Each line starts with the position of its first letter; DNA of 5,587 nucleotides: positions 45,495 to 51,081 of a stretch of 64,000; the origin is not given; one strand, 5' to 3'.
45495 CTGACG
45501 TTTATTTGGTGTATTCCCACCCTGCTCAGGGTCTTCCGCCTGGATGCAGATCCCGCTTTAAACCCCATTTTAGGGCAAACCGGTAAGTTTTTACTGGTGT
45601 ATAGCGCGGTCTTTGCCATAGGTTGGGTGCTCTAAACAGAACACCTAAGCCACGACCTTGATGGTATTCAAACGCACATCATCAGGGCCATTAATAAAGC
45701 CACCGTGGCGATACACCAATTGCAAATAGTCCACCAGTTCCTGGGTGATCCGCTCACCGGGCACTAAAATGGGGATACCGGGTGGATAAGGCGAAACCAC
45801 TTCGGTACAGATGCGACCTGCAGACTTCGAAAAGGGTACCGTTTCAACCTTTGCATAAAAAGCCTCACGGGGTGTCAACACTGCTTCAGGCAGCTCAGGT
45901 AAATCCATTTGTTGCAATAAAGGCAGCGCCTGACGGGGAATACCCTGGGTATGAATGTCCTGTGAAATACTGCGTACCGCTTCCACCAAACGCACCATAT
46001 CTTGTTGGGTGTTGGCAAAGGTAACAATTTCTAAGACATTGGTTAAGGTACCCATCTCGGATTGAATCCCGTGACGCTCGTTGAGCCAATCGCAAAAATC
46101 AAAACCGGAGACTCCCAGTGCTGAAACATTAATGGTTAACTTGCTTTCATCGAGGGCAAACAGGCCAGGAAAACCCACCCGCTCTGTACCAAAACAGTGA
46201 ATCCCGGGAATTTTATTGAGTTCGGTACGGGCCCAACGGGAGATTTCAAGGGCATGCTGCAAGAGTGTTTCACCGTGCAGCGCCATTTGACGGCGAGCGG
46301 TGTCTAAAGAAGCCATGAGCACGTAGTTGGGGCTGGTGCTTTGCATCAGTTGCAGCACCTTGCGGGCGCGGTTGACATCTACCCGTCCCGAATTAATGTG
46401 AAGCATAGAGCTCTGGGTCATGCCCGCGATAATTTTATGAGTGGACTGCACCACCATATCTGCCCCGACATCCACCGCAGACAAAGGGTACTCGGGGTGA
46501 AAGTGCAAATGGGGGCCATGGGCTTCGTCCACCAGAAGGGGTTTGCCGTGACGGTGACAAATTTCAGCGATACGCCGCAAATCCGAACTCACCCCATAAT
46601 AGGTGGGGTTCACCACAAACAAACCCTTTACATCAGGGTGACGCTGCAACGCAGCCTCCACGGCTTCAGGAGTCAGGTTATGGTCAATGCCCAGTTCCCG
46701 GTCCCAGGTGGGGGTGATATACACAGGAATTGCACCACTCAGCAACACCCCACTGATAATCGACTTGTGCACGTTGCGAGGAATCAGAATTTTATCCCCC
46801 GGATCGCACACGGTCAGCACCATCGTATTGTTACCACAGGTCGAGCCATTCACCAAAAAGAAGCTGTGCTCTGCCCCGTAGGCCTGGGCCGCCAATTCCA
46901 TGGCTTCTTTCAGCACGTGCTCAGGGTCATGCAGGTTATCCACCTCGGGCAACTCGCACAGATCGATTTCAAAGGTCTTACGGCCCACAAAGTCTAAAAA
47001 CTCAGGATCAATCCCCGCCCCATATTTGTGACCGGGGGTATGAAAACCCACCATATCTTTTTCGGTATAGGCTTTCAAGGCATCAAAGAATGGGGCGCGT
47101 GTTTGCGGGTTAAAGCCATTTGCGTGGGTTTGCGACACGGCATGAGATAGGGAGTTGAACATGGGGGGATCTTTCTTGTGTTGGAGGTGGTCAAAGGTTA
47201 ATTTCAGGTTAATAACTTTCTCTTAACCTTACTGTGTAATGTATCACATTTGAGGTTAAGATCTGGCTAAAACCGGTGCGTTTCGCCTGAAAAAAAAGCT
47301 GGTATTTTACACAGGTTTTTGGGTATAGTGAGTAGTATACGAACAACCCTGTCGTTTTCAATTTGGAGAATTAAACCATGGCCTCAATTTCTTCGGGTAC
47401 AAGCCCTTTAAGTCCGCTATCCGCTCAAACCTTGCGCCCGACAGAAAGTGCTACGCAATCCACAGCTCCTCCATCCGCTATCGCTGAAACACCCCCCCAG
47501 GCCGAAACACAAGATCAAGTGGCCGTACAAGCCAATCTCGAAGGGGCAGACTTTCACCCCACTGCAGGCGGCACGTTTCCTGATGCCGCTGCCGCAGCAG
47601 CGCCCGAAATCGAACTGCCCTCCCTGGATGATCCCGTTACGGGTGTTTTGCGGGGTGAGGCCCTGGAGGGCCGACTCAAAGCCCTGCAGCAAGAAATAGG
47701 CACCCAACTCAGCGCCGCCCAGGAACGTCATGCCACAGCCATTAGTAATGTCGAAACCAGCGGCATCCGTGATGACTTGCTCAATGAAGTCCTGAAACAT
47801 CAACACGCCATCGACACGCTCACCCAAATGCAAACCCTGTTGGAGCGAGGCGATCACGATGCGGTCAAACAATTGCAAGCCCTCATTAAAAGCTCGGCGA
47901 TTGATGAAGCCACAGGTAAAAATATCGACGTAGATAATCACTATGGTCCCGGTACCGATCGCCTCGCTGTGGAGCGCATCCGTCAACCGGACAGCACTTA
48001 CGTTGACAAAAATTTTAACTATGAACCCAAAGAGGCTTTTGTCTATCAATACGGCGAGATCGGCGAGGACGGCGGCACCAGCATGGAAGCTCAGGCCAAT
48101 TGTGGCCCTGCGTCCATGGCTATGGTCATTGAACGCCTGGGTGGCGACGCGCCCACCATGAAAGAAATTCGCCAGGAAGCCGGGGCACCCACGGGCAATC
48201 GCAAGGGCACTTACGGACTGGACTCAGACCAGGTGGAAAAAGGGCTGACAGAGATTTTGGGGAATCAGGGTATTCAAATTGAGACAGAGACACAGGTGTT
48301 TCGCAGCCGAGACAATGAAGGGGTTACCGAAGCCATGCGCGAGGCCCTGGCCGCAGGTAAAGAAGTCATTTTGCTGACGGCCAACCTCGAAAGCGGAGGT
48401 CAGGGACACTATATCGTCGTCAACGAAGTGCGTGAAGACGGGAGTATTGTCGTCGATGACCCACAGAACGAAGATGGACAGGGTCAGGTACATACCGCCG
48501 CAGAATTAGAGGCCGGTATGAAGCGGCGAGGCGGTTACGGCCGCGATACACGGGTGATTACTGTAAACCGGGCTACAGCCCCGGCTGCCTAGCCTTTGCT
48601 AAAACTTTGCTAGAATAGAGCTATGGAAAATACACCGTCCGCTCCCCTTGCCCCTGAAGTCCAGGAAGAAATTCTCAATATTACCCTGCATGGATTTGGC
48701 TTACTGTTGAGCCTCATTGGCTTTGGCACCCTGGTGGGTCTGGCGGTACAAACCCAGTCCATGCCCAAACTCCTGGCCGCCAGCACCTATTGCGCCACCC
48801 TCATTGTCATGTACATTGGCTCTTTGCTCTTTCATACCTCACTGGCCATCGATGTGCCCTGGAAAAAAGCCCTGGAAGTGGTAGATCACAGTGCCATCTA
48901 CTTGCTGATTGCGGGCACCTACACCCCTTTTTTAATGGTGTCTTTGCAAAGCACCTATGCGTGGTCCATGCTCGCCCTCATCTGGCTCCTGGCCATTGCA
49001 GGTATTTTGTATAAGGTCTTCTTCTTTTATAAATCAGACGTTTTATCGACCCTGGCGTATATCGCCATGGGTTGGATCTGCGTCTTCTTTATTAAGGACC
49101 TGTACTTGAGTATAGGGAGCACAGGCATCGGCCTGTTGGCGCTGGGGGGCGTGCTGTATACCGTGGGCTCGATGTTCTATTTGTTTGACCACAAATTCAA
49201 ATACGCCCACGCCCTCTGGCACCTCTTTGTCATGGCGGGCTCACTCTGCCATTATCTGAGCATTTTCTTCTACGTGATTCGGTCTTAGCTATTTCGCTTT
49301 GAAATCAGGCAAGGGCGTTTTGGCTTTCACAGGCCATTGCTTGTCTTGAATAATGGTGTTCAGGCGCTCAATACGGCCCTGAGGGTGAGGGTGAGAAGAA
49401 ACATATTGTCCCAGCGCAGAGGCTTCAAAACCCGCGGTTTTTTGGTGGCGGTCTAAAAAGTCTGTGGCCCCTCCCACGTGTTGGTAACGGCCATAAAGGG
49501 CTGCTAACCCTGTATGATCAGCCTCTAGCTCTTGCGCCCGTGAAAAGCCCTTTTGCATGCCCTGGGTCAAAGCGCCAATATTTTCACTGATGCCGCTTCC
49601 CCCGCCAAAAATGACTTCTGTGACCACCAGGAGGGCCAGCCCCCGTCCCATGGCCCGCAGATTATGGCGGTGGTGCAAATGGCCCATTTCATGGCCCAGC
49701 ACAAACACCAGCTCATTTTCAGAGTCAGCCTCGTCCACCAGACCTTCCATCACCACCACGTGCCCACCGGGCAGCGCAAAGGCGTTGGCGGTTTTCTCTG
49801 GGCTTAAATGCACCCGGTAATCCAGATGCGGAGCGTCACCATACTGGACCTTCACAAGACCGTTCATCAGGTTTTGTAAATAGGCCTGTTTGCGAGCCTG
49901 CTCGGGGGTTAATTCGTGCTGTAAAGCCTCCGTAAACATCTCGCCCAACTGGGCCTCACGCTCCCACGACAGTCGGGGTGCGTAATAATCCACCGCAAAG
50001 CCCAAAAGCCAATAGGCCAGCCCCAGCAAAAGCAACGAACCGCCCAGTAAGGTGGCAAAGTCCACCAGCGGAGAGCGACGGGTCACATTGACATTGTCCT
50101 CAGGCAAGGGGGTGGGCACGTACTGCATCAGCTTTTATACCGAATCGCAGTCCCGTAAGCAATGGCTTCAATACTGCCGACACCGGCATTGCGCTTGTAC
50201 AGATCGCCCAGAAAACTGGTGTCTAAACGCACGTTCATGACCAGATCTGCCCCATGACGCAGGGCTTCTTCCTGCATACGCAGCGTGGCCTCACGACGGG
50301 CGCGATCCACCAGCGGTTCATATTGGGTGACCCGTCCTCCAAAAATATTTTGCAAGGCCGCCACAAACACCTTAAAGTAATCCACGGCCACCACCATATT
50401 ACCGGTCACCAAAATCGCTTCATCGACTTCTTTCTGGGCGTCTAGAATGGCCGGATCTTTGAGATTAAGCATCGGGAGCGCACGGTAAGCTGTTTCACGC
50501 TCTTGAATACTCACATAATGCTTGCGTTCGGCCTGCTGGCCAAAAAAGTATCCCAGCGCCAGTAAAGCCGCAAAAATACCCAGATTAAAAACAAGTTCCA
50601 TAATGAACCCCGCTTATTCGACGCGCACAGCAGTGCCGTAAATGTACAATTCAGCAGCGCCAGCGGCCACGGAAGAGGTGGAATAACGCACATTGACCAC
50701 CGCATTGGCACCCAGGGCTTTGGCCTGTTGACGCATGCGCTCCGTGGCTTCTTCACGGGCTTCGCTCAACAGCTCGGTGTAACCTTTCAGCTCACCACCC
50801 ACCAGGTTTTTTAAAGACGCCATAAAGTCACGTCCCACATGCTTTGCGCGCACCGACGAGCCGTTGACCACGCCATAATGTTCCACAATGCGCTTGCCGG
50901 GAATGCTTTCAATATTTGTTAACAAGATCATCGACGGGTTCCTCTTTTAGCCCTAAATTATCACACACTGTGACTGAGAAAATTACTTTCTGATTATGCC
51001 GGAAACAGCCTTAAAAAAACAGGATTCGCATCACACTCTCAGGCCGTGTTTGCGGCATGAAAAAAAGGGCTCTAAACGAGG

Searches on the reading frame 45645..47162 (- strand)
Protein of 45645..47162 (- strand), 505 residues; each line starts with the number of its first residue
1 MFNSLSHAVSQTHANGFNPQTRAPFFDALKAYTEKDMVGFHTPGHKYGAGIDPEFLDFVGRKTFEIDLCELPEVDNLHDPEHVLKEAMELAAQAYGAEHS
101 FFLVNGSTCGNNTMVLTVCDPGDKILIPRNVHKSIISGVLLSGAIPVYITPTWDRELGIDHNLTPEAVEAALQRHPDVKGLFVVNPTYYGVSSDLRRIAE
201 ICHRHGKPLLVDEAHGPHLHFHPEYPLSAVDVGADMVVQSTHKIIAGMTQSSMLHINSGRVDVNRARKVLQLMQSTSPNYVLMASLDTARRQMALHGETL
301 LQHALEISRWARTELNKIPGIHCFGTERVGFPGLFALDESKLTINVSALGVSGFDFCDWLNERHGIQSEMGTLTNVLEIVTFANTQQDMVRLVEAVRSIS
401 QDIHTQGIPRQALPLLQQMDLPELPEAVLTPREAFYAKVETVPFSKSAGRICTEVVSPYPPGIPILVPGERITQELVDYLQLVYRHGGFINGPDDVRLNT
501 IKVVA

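Call 7: search_protein_families(library=pfam, proteins=[window:45645-47162:-], max_evalue=0.01)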
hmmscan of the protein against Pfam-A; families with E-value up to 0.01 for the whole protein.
window:45645-47162:- (505 aa): 8 families
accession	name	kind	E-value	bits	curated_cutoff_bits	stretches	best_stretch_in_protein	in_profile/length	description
PF01276.26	OKR_DC_1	-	3.6e-87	293.2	27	1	24-387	2-416/417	Orn/Lys/Arg decarboxylase, major domain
PF03711.20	OKR_DC_1_C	-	4.2e-15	56.7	24.2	1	396-483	17-110/132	Orn/Lys/Arg decarboxylase, C-terminal domain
PF00155.27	Aminotran_1_2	-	1.7e-11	44.3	19.7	1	82-325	42-299/361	Aminotransferase class I and II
PF01041.23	DegT_DnrJ_EryC1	-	1.5e-08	34.7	19.8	1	92-216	34-149/360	DegT/DnrJ/EryC1/StrS aminotransferase family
PF00266.25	Aminotran_5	-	1.9e-08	34.2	21.5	1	83-246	44-204/371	Aminotransferase class-V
PF01212.27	Beta_elim_lyase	-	7e-07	29.3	27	1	85-303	35-233/288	Beta-eliminating lyase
PF01053.26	Cys_Met_Meta_PP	-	8.5e-06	25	27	1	94-251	64-206/381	Cys/Met metabolism PLP-dependent enzyme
PF05889.19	SepSecS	-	2.1e-05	23.8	21.1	1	122-256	101-245/389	O-phosphoseryl-tRNA(Sec) selenium transferase, SepSecS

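Call 51: find_homologous_proteins(query=window:45645-47162:-, max_evalue=1e-50)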
Query window:45645-47162:- (505 aa): 7900 proteins with E <= 1e-50 among 8000 candidates; the best 120 are listed.
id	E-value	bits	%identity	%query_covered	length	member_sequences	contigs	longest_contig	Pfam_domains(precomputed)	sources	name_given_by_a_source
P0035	0.0e+0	1153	99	100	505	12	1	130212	PF00155.28,PF05889.20,PF00266.26,PF03711.21,PF01212.28,PF01053.27,PF01041.24,PF01276.27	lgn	-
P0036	1.2e-283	959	83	97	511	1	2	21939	PF00155.28,PF05889.20,PF00266.26,PF03711.21,PF01212.28,PF01053.27,PF01041.24,PF01276.27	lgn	-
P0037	8.8e-281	950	80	99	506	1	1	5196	PF00155.28,PF05889.20,PF00266.26,PF03711.21,PF01212.28,PF01053.27,PF01041.24,PF01276.27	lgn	-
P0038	2.2e-280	949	81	97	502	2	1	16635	PF00155.28,PF00266.26,PF03711.21,PF01041.24,PF01276.27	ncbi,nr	ncbi:MAG: arginine decarboxylase [Candidatus Melainabacteria bacterium HGW-Melainabacteria-1]|nr:MAG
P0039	1.7e-279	946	82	97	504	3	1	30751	PF00155.28,PF00266.26,PF03711.21,PF01212.28,PF01053.27,PF01041.24,PF01276.27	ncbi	-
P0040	3.9e-279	945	82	97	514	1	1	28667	PF00155.28,PF05889.20,PF00266.26,PF03711.21,PF01053.27,PF01041.24,PF01276.27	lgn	-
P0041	8.9e-279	943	79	99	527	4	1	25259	PF00155.28,PF00266.26,PF03711.21,PF01212.28,PF01053.27,PF01041.24,PF01276.27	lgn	-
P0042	1.5e-277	939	81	97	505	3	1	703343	PF00155.28,PF00266.26,PF03711.21,PF01212.28,PF01053.27,PF01041.24,PF01276.27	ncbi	ncbi:MAG: aminotransferase class I/II-fold pyridoxal phosphate-dependent enzyme [Candidatus Sericyto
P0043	2.1e-277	939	82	97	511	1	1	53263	PF00155.28,PF00266.26,PF03711.21,PF01041.24,PF01276.27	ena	-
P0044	3.3e-276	935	80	97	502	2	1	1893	PF00155.28,PF05889.20,PF00266.26,PF03711.21,PF01053.27,PF01041.24,PF01276.27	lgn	-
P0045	1.1e-274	930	79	97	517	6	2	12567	PF00155.28,PF05889.20,PF00266.26,PF03711.21,PF01041.24,PF01276.27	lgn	-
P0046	3.6e-256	869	75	97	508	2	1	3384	PF00155.28,PF05889.20,PF00266.26,PF03711.21,PF01041.24,PF01276.27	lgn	-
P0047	1.8e-253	860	74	97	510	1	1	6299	PF00155.28,PF05889.20,PF00266.26,PF03711.21,PF01212.28,PF01053.27,PF01041.24,PF01276.27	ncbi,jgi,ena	jgi:arginine decarboxylase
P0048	2.9e-251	853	72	98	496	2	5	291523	PF00155.28,PF05889.20,PF00266.26,PF03711.21,PF01212.28,PF01053.27,PF01041.24,PF01276.27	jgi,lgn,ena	-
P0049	1.2e-247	841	71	97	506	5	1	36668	PF00155.28,PF00266.26,PF03711.21,PF01041.24,PF01276.27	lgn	-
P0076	7.5e-197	673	61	97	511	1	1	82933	PF00155.28,PF05889.20,PF00266.26,PF03711.21,PF01212.28,PF01041.24,PF01276.27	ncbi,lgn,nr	ncbi:MAG: aminotransferase class I/II-fold pyridoxal phosphate-dependent enzyme [Candidatus Sericyto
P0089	2.7e-194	665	58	96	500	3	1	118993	PF00155.28,PF00266.26,PF03711.21,PF01276.27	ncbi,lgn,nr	ncbi:MAG: lysine decarboxylase [Candidatus Sericytochromatia bacterium]|nr:MAG: lysine decarboxylase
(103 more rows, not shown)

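Call 52: find_encoding_contigs(protein=P0048, flank=6000, max_places=1)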
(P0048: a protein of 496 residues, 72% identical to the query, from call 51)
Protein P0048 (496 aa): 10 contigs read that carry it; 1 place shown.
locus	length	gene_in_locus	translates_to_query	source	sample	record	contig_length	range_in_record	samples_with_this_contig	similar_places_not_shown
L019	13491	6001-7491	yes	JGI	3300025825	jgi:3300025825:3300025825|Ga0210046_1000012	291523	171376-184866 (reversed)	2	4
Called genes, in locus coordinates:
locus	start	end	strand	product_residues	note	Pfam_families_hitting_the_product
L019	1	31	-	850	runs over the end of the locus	-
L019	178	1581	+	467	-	-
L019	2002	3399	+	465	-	-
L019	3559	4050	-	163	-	-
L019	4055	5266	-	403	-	PF02515:CoA_transf_3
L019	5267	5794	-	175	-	PF04167:DUF402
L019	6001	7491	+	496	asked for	PF01276:OKR_DC_1, PF01212:Beta_elim_lyase (faint), PF00155:Aminotran_1_2 (weak), PF00266:Aminotran_5, PF01041:DegT_DnrJ_EryC1, PF01053:Cys_Met_Meta_PP, PF05889:SepSecS (weak), PF03711:OKR_DC_1_C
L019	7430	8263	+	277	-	PF14062:DUF4253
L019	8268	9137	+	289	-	PF24827:AstE_AspA_cat, PF04952:AstE_AspA_hybrid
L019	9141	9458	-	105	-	-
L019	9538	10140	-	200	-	PF13578:Methyltransf_24 (weak)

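Call 53: find_encoding_contigs(protein=P0076, flank=6000, max_places=1)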
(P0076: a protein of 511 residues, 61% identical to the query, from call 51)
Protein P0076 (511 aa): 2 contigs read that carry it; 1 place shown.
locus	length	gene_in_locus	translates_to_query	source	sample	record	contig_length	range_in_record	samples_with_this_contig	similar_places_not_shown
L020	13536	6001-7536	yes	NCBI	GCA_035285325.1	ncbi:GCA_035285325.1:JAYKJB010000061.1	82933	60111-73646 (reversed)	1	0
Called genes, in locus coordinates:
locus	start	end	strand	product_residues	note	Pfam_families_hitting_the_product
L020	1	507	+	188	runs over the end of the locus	PF03602:Cons_hypoth95, PF05175:MTS, PF13847:Methyltransf_31 (weak), PF13649:Methyltransf_25 (weak)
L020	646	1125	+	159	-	PF02590:SPOUT_MTase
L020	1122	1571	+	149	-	PF09148:DUF1934 (faint)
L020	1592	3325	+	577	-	PF03485:Arg_tRNA_synt_N, PF00750:tRNA-synt_1d, PF09334:tRNA-synt_1g (faint), PF05746:DALR_1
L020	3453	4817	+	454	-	PF20250:FapA_N, PF03961:FapA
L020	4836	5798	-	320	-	PF12146:Hydrolase_4, PF00561:Abhydrolase_1, PF12697:Abhydrolase_6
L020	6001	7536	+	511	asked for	PF01276:OKR_DC_1, PF01212:Beta_elim_lyase, PF00155:Aminotran_1_2 (weak), PF00266:Aminotran_5 (faint), PF01041:DegT_DnrJ_EryC1 (weak), PF05889:SepSecS (weak), PF03711:OKR_DC_1_C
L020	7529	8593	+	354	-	PF12838:Fer4_7 (faint), PF14697:Fer4_21 (faint), PF00037:Fer4 (faint), PF13484:Fer4_16 (faint), PF12617:LdpA_C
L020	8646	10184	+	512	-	PF19568:Spore_III_AA, PF03266:NTPase_1 (faint), PF25516:PTPase, PF01424:R3H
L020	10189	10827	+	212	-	PF13521:AAA_28 (weak), PF02223:Thymidylate_kin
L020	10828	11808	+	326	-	PF00574:CLP_protease (weak), PF01343:Peptidase_S49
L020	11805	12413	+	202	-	PF04893:Yip1 (weak)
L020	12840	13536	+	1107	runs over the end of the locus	PF01476:LysM (faint), PF01471:PG_binding_1 (weak)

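Call 54: find_encoding_contigs(protein=P0089, flank=6000, max_places=1)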
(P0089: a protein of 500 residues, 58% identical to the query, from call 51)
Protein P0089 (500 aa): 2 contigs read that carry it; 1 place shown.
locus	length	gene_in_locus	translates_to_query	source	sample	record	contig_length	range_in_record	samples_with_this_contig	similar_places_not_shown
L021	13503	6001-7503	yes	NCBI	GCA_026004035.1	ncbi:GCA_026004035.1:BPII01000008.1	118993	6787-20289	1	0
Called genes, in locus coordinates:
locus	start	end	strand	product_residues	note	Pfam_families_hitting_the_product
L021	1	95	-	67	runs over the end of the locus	-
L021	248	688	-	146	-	-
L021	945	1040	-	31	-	-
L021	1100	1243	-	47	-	-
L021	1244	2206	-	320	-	PF00923:TAL_FSA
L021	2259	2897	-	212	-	-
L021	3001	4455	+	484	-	PF02934:GatB_N, PF02637:GatB_Yqey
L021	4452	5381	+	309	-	PF00294:PfkB, PF08543:Phos_pyr_kin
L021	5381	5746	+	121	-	-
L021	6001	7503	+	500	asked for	PF01276:OKR_DC_1, PF00155:Aminotran_1_2, PF00266:Aminotran_5 (faint), PF03711:OKR_DC_1_C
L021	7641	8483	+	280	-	-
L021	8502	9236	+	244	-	-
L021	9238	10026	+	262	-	-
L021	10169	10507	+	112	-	-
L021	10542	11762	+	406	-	PF13715:CarbopepD_reg_2 (weak)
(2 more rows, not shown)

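Call 63: search_protein_families(library=ncbifam, proteins=[window:45645-47162:-], max_evalue=0.01)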
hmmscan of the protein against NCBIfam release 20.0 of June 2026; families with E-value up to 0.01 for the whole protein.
window:45645-47162:- (505 aa): 46 families (the best 25 are shown)
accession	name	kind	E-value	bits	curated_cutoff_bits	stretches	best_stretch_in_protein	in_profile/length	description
NF011928.0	PRK15399.1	subfamily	8e-46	156.6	968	2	8-317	116-441/713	lysine decarboxylase LdcC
NF011929.0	PRK15400.1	subfamily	4.9e-38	130.9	1056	2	15-317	122-441/714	lysine decarboxylase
NF011603.0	PRK15029.1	equivalog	5.2e-36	124.3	1167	2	19-294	137-440/756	arginine decarboxylase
NF010092.0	PRK13578.1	subfamily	2.6e-34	118.5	794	3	12-150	98-243/720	ornithine decarboxylase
TIGR04301.1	ODC_inducible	exception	2.6e-32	111.9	1310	3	12-150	98-243/719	ornithine decarboxylase SpeF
TIGR04318.1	lacto_ODC_hypo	hypoth_equivalog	4.8e-21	74.8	950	2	14-174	82-248/695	putative ornithine decarboxylase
NF006810.0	PRK09331.1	subfamily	1.4e-12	47.1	301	1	73-403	58-392/397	Sep-tRNA:Cys-tRNA synthetase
TIGR02539.1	SepCysS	equivalog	1.1e-08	34.5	365.25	1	103-401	71-367/370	O-phospho-L-seryl-tRNA:Cys-tRNA synthase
TIGR00858.1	bioF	equivalog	1.6e-07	30.4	426.45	1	92-216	76-191/365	8-amino-7-oxononanoate synthase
NF004650.0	PRK05994.1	equivalog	2e-07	30.2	667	1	177-282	148-248/427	O-acetylhomoserine aminocarboxypropyltransferase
NF000586.1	PRK00011.1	subfamily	3.7e-07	29.2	335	1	85-275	65-250/404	serine hydroxymethyltransferase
NF006096.0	PRK08248.1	equivalog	8.1e-07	28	726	1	193-280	166-247/431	homocysteine synthase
TIGR03301.1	PhnW-AepZ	equivalog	1.1e-06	28.4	360.8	1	98-256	49-200/355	2-aminoethylphosphonate aminotransferase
NF005871.0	PRK07811.1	equivalog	1.5e-06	27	513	1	97-249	76-213/389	cystathionine gamma-synthase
NF004757.0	PRK06084.1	equivalog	1.9e-06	27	790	1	184-281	153-243/425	bifunctional O-acetylhomoserine aminocarboxypropyltransferase/cysteine synthase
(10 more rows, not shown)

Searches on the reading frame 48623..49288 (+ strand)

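Call 7: search_protein_families(library=pfam, proteins=[window:48623-49288:+], max_evalue=0.01)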
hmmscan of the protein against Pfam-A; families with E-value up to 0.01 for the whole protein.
window:48623-49288:+ (221 aa): 1 family
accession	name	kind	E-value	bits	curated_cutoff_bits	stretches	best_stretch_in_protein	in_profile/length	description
PF03006.26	HlyIII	-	6.8e-37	127.7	26.2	1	13-211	3-224/224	Haemolysin-III related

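Call 63: search_protein_families(library=ncbifam, proteins=[window:48623-49288:+], max_evalue=0.01)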
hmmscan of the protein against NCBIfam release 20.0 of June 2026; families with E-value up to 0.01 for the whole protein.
window:48623-49288:+ (221 aa): 2 families
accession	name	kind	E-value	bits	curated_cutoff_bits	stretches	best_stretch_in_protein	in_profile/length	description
NF011669.1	PRK15087.1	equivalog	2.7e-62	209.9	80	1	16-217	1-199/199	PAQR family membrane homeostasis protein TrhA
TIGR01065.1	hlyIII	subfamily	1e-54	185.2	172.2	1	15-218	1-204/204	hemolysin III family protein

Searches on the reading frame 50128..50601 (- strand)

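Call 30: search_protein_families(library=pfam, proteins=[window:50128-50601:-], max_evalue=0.001)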
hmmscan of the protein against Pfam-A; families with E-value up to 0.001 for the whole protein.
window:50128-50601:- (157 aa): 1 family
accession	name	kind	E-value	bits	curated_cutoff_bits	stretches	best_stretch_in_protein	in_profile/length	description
PF01906.23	YbjQ_1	-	6.3e-19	68.9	23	1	62-154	18-102/103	Putative heavy-metal-binding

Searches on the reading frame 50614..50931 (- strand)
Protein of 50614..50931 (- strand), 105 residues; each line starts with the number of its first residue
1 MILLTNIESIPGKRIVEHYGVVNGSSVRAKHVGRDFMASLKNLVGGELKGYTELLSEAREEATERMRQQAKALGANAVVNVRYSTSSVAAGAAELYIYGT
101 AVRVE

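Call 30: search_protein_families(library=pfam, proteins=[window:50614-50931:-], max_evalue=0.001)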
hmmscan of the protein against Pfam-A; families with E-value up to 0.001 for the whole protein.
window:50614-50931:- (105 aa): 2 families
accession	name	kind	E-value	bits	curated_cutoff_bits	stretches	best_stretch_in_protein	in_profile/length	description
PF01906.23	YbjQ_1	-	8.5e-38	129.5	23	1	2-104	1-103/103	Putative heavy-metal-binding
PF23025.1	YbjQ_2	-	1.2e-05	26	29.1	1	3-104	8-101/103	C2 domain-containing protein 5, YbjQ-like domain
